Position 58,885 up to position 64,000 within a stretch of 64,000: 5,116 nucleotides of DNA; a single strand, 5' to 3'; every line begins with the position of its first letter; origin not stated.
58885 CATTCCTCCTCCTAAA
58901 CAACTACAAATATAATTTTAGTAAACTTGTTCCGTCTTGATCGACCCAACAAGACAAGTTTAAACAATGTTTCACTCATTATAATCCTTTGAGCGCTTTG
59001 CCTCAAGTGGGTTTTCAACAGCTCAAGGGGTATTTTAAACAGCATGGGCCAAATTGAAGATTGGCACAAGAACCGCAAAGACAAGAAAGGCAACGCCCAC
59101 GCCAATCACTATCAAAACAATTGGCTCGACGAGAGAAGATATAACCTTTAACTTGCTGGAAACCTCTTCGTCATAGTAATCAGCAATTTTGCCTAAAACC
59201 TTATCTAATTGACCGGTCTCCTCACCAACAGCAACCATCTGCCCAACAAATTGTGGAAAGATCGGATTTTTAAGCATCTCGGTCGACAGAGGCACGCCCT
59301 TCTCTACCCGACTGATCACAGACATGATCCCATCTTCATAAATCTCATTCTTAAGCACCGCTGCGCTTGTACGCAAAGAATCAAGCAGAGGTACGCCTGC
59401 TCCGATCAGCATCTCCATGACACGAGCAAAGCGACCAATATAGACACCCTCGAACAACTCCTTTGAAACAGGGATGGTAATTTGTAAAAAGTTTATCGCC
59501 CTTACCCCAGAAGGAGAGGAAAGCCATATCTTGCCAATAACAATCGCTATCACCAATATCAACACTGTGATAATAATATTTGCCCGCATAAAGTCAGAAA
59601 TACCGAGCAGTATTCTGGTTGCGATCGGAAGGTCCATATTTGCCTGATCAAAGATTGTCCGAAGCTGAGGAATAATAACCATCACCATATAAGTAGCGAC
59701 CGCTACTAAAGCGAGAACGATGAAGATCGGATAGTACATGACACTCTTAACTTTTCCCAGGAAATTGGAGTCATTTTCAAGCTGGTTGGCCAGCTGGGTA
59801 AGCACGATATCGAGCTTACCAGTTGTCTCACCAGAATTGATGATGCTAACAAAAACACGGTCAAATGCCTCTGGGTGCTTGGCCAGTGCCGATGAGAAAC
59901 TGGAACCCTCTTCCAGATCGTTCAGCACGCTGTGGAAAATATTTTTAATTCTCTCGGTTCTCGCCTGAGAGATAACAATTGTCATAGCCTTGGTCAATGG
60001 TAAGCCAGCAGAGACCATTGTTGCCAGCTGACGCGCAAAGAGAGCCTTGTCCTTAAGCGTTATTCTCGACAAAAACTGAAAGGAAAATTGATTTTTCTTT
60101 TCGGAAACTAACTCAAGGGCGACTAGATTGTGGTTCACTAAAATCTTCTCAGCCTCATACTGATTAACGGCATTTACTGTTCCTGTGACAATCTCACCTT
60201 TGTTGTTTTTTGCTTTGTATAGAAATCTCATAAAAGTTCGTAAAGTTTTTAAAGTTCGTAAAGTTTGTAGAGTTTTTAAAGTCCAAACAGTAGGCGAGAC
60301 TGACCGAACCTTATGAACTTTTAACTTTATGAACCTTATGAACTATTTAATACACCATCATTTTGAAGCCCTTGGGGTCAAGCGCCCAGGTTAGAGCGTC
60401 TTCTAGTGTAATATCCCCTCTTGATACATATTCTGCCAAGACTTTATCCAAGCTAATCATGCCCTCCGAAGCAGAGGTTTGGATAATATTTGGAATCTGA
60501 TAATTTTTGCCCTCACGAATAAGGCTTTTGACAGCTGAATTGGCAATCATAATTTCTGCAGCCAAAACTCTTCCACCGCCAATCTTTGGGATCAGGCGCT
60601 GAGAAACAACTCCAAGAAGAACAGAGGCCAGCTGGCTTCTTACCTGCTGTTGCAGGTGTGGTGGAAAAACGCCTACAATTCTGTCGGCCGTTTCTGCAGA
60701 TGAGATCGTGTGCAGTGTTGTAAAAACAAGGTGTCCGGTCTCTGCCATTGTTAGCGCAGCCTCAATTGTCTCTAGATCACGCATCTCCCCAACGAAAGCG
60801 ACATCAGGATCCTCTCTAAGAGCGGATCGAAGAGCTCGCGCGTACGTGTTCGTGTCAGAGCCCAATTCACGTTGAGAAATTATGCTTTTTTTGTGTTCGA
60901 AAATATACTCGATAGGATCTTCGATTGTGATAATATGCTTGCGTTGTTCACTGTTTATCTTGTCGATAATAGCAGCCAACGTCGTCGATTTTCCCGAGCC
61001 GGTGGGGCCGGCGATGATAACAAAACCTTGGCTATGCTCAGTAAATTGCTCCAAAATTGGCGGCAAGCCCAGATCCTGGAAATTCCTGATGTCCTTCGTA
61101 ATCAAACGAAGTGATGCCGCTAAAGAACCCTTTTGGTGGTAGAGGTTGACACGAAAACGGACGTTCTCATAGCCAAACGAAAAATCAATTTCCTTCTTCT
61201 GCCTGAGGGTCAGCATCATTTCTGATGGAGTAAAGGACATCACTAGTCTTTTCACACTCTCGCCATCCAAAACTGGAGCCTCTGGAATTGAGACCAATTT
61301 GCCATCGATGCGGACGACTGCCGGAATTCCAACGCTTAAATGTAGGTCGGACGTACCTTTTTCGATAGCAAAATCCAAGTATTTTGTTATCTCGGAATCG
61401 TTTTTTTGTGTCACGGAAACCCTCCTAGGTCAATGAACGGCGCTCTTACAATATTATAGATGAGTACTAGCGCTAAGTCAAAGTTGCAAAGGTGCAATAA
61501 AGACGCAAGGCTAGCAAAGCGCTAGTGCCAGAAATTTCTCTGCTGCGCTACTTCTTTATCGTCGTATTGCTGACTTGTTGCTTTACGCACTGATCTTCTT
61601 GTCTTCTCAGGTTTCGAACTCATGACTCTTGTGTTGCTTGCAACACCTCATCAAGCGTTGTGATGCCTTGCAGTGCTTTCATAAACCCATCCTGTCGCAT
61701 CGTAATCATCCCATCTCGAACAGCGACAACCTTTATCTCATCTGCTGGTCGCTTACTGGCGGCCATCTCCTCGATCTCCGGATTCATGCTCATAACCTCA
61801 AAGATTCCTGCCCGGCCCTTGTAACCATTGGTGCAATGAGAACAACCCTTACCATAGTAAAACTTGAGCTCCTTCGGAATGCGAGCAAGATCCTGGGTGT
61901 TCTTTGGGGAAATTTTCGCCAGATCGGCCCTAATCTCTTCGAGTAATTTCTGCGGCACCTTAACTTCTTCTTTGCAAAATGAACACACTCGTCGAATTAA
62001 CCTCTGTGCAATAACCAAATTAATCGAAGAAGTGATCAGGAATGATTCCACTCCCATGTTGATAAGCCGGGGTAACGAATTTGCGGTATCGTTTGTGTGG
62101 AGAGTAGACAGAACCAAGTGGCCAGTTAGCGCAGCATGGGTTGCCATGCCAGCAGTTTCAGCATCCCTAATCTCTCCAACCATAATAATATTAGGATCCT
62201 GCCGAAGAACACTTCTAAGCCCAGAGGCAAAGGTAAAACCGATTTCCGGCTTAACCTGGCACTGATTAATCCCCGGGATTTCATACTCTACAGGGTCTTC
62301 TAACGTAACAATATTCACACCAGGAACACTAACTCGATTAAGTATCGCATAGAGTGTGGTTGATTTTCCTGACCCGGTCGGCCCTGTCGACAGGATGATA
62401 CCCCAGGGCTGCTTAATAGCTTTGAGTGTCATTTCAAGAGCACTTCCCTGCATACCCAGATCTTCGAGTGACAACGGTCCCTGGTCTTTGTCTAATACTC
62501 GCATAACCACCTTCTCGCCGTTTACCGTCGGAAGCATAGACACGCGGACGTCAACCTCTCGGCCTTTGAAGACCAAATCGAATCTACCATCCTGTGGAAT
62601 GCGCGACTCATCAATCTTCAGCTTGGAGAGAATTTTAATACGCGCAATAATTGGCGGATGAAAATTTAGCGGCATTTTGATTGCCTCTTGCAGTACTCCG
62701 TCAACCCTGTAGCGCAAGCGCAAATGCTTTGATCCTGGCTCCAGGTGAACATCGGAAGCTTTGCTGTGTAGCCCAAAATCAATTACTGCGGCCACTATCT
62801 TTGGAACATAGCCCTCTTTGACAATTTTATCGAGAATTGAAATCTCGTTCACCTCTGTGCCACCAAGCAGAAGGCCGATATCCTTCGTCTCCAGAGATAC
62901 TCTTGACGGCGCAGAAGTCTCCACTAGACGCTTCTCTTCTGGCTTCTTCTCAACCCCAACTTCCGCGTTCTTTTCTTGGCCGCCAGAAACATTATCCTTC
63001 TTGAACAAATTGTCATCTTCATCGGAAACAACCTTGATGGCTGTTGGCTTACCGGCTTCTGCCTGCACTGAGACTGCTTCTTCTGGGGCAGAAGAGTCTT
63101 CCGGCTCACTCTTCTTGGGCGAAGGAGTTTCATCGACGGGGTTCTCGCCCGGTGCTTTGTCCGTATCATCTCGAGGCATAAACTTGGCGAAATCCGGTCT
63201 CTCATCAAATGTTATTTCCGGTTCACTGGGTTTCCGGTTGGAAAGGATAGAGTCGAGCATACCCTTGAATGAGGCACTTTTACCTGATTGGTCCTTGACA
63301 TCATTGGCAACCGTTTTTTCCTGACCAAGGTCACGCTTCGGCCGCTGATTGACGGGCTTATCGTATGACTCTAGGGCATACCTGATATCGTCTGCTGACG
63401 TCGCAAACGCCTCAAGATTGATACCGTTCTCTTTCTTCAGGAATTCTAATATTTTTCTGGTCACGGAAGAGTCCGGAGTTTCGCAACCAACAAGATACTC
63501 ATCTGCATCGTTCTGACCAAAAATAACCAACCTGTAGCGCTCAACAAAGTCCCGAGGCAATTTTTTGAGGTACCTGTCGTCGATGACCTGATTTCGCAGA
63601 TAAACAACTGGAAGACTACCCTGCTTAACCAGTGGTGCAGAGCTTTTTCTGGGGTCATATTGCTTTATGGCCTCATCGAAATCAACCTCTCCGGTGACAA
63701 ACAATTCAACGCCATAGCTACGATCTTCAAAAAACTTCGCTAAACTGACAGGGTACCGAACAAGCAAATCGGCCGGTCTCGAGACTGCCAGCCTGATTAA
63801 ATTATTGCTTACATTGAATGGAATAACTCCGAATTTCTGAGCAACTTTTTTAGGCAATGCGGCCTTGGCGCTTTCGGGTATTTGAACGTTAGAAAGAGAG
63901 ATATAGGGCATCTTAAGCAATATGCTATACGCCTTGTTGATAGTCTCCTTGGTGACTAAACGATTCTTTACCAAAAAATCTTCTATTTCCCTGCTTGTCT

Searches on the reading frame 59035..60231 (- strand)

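Call 27: search_protein_families(library=pfam, proteins=[window:59035-60231:-], max_evalue=0.001)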
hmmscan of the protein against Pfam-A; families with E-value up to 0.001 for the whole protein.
window:59035-60231:- (398 aa): 1 family
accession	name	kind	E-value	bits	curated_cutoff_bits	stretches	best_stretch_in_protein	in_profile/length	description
PF00482.28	T2SSF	-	2.8e-56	189.3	25.2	2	268-390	1-125/125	Type II secretion system (T2SS), protein F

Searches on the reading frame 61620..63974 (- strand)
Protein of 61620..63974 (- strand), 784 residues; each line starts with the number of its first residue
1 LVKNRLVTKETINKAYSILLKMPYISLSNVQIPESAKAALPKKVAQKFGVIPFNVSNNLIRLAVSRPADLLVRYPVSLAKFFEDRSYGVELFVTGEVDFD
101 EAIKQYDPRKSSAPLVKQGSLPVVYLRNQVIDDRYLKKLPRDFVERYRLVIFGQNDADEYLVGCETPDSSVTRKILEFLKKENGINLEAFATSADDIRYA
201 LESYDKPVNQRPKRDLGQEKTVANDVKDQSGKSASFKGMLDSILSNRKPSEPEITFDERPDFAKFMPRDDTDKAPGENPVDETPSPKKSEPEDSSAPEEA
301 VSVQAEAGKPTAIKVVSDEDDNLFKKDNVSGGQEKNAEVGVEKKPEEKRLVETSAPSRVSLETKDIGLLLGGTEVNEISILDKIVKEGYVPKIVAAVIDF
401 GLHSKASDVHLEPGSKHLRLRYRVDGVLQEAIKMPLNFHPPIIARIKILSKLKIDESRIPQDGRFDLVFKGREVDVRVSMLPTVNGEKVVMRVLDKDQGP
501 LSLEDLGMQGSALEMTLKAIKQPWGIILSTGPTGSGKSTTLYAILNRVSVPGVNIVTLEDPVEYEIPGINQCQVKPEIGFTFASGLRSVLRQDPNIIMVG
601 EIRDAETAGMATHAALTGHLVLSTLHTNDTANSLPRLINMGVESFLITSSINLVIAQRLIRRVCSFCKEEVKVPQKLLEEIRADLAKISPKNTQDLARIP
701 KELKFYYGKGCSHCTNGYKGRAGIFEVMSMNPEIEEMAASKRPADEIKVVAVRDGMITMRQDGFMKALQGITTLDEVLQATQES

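Call 27: search_protein_families(library=pfam, proteins=[window:61620-63974:-], max_evalue=0.001)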
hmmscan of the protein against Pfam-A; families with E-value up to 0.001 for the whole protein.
window:61620-63974:- (784 aa): 2 families
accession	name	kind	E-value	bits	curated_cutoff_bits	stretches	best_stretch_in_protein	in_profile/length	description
PF00437.27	T2SSE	-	1.7e-124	415.7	24.9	1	387-778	5-369/370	Type II/IV secretion system protein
PF05157.20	MshEN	-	7.4e-17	61.6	23.1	2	21-109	2-86/90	MshEN domain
